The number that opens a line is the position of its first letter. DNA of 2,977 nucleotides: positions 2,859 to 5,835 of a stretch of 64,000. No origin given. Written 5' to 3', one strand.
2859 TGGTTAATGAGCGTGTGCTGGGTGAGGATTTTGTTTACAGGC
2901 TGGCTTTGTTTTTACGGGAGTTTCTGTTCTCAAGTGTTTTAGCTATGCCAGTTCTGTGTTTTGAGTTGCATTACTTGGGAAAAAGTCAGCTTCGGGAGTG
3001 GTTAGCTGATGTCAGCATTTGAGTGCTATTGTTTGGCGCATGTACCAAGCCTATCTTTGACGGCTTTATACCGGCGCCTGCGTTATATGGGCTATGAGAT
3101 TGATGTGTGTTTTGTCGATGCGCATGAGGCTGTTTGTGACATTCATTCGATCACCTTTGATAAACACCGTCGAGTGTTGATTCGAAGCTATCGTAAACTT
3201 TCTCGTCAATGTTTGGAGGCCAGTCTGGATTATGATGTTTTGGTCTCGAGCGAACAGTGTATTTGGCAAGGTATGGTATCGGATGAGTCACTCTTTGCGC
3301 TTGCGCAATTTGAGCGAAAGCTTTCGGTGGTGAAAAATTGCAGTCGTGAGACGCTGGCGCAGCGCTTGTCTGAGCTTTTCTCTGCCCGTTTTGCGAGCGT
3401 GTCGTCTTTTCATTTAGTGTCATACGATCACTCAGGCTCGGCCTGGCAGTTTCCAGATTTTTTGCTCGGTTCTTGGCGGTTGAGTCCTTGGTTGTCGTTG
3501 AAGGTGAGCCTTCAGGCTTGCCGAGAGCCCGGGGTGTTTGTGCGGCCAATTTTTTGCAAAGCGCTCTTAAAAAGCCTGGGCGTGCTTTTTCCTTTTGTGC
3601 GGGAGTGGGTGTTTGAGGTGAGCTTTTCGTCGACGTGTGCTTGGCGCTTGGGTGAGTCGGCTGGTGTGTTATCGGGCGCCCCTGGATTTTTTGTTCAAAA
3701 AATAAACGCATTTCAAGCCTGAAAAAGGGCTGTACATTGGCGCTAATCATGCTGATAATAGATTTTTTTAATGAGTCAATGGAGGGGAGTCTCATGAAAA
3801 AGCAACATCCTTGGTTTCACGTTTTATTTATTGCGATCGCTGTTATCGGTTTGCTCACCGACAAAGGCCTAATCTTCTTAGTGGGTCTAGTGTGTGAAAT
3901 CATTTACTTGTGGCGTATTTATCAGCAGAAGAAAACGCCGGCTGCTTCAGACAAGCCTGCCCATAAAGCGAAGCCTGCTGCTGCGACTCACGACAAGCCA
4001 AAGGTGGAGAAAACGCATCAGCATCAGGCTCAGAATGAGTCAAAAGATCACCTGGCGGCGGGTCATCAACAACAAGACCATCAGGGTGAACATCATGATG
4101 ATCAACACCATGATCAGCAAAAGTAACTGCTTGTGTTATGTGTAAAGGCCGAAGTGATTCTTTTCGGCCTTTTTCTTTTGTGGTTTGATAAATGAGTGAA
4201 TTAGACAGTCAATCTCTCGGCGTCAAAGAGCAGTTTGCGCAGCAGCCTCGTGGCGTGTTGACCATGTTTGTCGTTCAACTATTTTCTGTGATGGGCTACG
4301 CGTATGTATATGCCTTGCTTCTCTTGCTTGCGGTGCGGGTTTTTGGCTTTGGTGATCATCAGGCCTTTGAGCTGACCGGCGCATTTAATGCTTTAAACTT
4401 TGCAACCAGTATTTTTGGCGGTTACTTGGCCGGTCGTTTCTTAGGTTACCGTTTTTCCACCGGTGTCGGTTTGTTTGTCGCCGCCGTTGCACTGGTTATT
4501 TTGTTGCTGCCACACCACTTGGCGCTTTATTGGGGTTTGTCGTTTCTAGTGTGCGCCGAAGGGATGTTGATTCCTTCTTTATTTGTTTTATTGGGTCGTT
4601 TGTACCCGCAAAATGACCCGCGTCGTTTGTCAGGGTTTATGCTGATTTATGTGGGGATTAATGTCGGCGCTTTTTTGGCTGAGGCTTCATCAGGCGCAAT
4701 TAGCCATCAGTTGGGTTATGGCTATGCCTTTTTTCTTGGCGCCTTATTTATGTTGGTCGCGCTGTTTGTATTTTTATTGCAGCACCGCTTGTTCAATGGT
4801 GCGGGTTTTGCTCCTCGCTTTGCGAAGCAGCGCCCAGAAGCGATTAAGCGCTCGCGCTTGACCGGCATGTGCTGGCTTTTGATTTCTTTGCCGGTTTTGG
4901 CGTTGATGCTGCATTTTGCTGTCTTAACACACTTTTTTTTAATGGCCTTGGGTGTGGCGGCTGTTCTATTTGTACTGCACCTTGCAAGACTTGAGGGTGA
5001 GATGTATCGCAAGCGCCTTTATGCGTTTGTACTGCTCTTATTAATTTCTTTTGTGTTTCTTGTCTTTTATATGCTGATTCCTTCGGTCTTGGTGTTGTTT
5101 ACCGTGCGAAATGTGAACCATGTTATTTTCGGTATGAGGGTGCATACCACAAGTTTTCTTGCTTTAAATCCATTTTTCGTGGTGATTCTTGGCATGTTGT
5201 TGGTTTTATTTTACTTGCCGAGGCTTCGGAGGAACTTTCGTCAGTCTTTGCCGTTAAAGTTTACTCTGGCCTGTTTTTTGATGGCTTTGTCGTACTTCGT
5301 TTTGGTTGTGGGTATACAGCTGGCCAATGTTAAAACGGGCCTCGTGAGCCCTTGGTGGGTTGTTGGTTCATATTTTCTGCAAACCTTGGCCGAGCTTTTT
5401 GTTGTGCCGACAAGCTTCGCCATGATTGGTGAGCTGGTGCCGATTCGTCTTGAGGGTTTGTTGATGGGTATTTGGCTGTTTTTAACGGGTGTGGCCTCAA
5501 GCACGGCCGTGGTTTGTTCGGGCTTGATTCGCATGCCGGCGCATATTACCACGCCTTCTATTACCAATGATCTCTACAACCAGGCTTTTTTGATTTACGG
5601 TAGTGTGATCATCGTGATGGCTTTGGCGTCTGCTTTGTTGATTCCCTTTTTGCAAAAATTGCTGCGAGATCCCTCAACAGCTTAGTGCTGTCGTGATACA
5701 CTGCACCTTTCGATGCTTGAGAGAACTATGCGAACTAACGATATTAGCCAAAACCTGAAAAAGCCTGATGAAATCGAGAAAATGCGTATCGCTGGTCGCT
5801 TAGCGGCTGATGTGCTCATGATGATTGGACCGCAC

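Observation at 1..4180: Divergent type VI secretion-like module (Hcp plus TssE/F/G-like trio), cut by the window edge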

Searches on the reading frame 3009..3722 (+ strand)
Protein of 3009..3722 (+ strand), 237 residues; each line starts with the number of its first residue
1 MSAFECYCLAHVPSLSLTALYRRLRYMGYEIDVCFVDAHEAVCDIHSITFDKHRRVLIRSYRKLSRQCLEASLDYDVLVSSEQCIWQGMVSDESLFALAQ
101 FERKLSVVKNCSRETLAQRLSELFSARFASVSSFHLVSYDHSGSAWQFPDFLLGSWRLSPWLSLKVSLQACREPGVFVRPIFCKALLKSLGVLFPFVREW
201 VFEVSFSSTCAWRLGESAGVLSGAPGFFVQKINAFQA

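Call 3: search_protein_families(library=pfam, proteins=[window:3009-3722:+], max_evalue=1)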
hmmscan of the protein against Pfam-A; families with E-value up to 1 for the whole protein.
window:3009-3722:+ (237 aa): 0 families

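Call 4: search_protein_families(library=ncbifam, proteins=[window:3009-3722:+], max_evalue=1)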
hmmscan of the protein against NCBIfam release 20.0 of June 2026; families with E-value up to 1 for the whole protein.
window:3009-3722:+ (237 aa): 0 families

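Call 11: search_solved_structures(query=window:3009-3722:+, max_evalue=10, show_alignments=2)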
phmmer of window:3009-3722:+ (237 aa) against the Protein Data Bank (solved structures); distinct sequences matched with E-value up to 10: 0.

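Call 49: search_solved_structures(query=A4, max_evalue=10, show_alignments=3)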
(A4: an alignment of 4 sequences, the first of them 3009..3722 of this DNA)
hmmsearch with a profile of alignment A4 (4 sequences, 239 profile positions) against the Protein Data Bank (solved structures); distinct sequences matched with E-value up to 10: 2.
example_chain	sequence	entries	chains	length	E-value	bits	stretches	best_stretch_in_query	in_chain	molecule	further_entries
9tzd_A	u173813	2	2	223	0.46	13.3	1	119-166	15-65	KempTIM1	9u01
4qp0_A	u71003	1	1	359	1.4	11.8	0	72-101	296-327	Endo-beta-mannanase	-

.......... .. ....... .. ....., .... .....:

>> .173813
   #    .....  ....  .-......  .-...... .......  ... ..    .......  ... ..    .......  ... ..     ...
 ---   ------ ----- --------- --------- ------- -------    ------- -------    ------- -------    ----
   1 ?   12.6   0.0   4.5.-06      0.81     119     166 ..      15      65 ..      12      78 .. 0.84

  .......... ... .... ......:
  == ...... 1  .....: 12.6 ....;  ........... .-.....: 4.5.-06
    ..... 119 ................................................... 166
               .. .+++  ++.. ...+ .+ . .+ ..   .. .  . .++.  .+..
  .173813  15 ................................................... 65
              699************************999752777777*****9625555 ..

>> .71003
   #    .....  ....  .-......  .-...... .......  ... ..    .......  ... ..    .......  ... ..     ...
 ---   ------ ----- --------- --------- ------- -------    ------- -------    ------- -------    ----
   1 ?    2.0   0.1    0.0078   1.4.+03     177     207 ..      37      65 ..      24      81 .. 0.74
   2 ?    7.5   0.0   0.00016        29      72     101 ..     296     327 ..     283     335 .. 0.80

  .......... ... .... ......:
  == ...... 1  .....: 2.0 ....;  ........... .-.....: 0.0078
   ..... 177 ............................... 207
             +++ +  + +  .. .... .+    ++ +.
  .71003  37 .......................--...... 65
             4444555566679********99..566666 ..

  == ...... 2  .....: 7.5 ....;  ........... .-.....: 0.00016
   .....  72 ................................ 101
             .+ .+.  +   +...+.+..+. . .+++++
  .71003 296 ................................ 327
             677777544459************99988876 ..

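Call 56: predict_structure(protein=window:3009-3722:+)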
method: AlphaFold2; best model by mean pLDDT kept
length: 237 residues; sequences in the alignment: 1
mean_pLDDT: 38.0   pTM: 0.29
mean pLDDT of the five models: 38.0, 37.0, 35.6, 33.1, 29.9
residues with pLDDT >= 90: 0; 70-90: 0; 50-70: 22; < 50: 215
segments of 3 or more residues with pLDDT < 50: 1-111, 125-185, 197-199, 203-237
pLDDT, mean of each block of 10 residues (from residue 1): 26 39 43 32 37 39 32 23 23 31 39 51 47 44 37 31 42 38 48 49 46 34 41 38
secondary structure, 60 per line:
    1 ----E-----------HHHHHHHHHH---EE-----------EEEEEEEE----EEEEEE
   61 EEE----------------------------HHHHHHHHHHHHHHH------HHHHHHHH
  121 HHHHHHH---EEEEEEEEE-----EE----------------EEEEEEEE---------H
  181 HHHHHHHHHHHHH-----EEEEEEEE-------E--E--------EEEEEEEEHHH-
elements in order: H17-26 E43-50 E55-63 H92-106 H113-127 E131-139 E163-170 H180-193 E199-206 E226-233

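Call 78: search_protein_families(library=pfam, alignment_id=A4, max_evalue=10)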
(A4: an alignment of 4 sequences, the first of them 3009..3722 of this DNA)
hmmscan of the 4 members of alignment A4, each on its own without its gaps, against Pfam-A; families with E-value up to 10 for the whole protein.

A. member 1, window:3009-3722:+ (237 aa): 0 families

B. families by the number of members that match (of 4 scanned): 2 families
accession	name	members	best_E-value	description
PF23270.1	HAD_RAM2_N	1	0.016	Glycerol-3-phosphate acyltransferase RAM2-like, HAD-like domain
PF16390.11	DUF4999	1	0.027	Domain of unknown function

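Call 79: search_protein_families(library=ncbifam, alignment_id=A4, max_evalue=10)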
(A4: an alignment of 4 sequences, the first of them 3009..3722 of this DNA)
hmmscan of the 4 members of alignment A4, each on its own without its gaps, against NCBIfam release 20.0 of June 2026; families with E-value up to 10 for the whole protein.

A. member 1, window:3009-3722:+ (237 aa): 0 families

B. families by the number of members that match (of 4 scanned): 0 families

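Call 94: search_protein_families(library=phrogs, proteins=[window:3009-3722:+], max_evalue=0.1)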
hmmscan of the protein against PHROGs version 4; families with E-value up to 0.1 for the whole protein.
window:3009-3722:+ (237 aa): 0 families

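Call 95: search_protein_families(library=padloc, proteins=[window:3009-3722:+], max_evalue=0.1)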
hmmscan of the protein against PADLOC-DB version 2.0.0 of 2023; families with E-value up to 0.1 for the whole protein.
window:3009-3722:+ (237 aa): 0 families

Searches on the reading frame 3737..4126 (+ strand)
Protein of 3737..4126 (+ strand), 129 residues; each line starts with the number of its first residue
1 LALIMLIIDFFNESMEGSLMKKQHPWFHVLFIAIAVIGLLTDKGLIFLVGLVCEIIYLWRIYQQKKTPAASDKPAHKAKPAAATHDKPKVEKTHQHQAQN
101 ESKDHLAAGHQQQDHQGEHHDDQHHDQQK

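Call 3: search_protein_families(library=pfam, proteins=[window:3737-4126:+], max_evalue=1)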
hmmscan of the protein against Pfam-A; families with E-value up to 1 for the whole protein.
window:3737-4126:+ (129 aa): 4 families
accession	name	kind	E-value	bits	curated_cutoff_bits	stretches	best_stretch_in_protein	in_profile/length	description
PF02535.28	Zip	-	4.8e-05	23.2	35.1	1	11-127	60-169/323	ZIP Zinc transporter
PF22251.1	PFF1_TM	-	0.077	12.9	32.3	1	45-122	103-179/300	Vacuolar membrane protease, transmembrane domain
PF10724.14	DUF2516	-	0.084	13.6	30.6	1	23-59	42-79/92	Protein of unknown function (DUF2516)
PF04689.18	S1FA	-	0.19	12.3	21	1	39-79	20-51/66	DNA binding protein S1FA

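Call 4: search_protein_families(library=ncbifam, proteins=[window:3737-4126:+], max_evalue=1)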
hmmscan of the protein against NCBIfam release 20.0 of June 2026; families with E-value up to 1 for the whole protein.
window:3737-4126:+ (129 aa): 6 families
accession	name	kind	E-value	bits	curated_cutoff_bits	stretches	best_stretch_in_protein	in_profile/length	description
TIGR03593.1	yidC_nterm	equivalog_domain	0.0016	18.1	58.25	1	45-105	4-60/363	membrane protein insertase YidC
TIGR03132.1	malonate_mdcB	equivalog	0.0089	15.5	282.35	1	36-100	88-151/272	triphosphoribosyl-dephospho-CoA synthase MdcB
TIGR00887.1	2A0109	equivalog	0.015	14.2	610.3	1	21-73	7-57/502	phosphate:H+ symporter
NF002350.0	PRK01315.1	equivalog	0.016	14.4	282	1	12-120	203-307/329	membrane protein insertase YidC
NF050099.1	SepX_GlpR_2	exception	0.018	15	150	1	27-117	111-204/250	divisome protein SepX/GlpR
NF047902.1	MmDecMmdD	equivalog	0.087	13.1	150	1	24-83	9-60/112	methylmalonyl-CoA decarboxylase subunit delta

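Call 38: find_homologous_proteins(query=A3, max_evalue=0.01)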
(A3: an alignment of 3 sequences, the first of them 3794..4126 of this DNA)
Query A3 (3 sequences) (110 aa, profile of the alignment): 4 proteins with E <= 0.01 among 1065 candidates.
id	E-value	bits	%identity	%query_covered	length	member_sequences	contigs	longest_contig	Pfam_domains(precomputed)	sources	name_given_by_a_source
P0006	1.5e-54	201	60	50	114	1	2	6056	-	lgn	-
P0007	8.1e-49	183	100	100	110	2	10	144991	-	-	-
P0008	1.6e-33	133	80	64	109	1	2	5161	-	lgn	-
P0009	3.5e-24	103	47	65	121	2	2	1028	-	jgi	-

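Call 39: find_encoding_contigs(protein=P0008, flank=10000, max_places=4)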
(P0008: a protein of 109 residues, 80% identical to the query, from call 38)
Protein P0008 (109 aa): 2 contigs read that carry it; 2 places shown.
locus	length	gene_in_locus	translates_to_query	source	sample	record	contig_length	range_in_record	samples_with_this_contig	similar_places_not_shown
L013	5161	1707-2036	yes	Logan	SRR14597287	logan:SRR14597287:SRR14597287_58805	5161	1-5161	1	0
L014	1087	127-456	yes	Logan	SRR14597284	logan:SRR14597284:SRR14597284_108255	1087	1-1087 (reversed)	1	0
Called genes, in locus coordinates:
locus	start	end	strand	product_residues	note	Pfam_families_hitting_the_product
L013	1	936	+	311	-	?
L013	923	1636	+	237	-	-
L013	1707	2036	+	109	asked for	-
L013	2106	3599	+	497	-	PF07690:MFS_1 (weak), PF00854:PTR2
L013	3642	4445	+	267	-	PF00557:Peptidase_M24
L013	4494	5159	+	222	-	?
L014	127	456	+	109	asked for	-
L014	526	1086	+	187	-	?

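Call 40: find_encoding_contigs(protein=P0009, flank=10000, max_places=4)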
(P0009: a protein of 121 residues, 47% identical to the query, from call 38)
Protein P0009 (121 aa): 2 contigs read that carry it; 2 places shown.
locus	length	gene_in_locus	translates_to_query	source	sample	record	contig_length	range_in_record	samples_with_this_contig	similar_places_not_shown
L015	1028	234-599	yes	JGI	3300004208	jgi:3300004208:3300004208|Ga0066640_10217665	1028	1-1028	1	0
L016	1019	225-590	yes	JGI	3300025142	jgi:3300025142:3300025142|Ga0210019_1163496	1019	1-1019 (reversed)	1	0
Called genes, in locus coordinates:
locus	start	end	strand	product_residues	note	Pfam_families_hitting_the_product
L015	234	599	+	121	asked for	-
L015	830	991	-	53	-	-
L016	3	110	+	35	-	?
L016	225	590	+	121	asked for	-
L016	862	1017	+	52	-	?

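Call 94: search_protein_families(library=phrogs, proteins=[window:3794-4126:+], max_evalue=0.1)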
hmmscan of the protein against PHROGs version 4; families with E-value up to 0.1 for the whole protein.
window:3794-4126:+ (110 aa): 1 family
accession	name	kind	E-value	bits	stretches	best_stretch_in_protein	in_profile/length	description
phrog_25076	-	moron, auxiliary metabolic gene and host takeover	0.01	16.7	1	7-48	4-46/120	membrane protein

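Call 95: search_protein_families(library=padloc, proteins=[window:3794-4126:+], max_evalue=0.1)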
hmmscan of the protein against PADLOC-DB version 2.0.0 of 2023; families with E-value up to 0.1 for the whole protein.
window:3794-4126:+ (110 aa): 0 families

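Call 96: find_encoding_contigs(protein=P0006, flank=10000, max_places=4)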
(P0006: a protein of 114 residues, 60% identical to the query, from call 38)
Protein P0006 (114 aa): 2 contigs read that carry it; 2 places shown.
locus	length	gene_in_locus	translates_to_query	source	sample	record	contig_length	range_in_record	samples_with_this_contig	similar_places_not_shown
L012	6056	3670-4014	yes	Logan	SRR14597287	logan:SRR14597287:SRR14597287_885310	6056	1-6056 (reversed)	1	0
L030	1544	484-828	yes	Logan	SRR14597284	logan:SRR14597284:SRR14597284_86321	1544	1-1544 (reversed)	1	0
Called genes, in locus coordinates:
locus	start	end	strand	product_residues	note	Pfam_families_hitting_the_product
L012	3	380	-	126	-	?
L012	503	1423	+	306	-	-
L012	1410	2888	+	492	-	PF05947:T6SS_TssF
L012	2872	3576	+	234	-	-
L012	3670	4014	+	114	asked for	-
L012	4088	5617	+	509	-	PF07690:MFS_1, PF00854:PTR2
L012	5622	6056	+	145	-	?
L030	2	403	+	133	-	?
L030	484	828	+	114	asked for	-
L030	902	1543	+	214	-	?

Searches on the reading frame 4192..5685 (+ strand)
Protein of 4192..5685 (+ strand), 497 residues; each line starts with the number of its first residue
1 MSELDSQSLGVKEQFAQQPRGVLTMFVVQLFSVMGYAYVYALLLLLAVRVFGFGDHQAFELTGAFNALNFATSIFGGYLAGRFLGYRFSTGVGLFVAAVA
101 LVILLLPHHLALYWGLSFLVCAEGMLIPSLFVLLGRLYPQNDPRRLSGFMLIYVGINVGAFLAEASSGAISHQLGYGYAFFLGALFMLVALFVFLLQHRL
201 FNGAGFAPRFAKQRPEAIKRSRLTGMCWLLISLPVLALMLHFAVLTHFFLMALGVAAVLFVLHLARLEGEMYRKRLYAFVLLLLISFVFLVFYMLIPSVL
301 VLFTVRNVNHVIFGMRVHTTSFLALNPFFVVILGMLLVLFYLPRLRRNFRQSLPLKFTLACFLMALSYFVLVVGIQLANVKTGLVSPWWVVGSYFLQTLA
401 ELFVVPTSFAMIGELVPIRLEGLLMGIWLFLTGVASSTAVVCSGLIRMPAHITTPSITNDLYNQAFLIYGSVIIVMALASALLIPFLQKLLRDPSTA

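Call 3: search_protein_families(library=pfam, proteins=[window:4192-5685:+], max_evalue=1)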
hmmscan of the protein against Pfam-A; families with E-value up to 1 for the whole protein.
window:4192-5685:+ (497 aa): 2 families
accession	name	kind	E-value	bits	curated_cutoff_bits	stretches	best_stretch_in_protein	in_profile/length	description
PF00854.27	PTR2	-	7.2e-40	137.5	27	1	96-448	17-381/392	POT family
PF07690.21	MFS_1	-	1.3e-12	47.7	33.4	2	25-373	1-289/347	Major Facilitator Superfamily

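Call 4: search_protein_families(library=ncbifam, proteins=[window:4192-5685:+], max_evalue=1)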
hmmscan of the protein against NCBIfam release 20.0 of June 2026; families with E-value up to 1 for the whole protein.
window:4192-5685:+ (497 aa): 4 families
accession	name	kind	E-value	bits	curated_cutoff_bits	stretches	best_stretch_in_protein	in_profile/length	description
NF007137.0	PRK09584.1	equivalog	2.2e-63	214.7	728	1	16-495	17-490/500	dipeptide/tripeptide permease DtpA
NF007575.0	PRK10207.1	equivalog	3.1e-57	194.4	856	1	15-495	9-487/489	dipeptide/tripeptide permease DtpB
TIGR00924.1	yjdL_sub1_fam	subfamily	1.3e-54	186.1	130.2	1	14-490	4-474/475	oligopeptide:H+ symporter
NF012006.0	PRK15462.1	subfamily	2.6e-38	132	623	1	15-436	4-426/493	dipeptide permease DtpD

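Call 35: find_related_loci(query=A2, collection=genome_contigs, flank=10000)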
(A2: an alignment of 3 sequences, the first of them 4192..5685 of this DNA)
Query A2 (497 aa) in genome_contigs; peptide patterns used: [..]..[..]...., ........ (x = any residue, [..] = any of these).
185 stretches matched a pattern, but none encodes a relative of the query by tblastn (E <= 1e-3).

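Call 36: find_related_loci(query=A2, collection=metagenome_contigs, flank=10000)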
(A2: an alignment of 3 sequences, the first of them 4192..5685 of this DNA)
Query A2 (497 aa) in metagenome_contigs; peptide patterns used: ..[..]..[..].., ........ (x = any residue, [..] = any of these).
531 stretches matched a pattern, but none encodes a relative of the query by tblastn (E <= 1e-3).
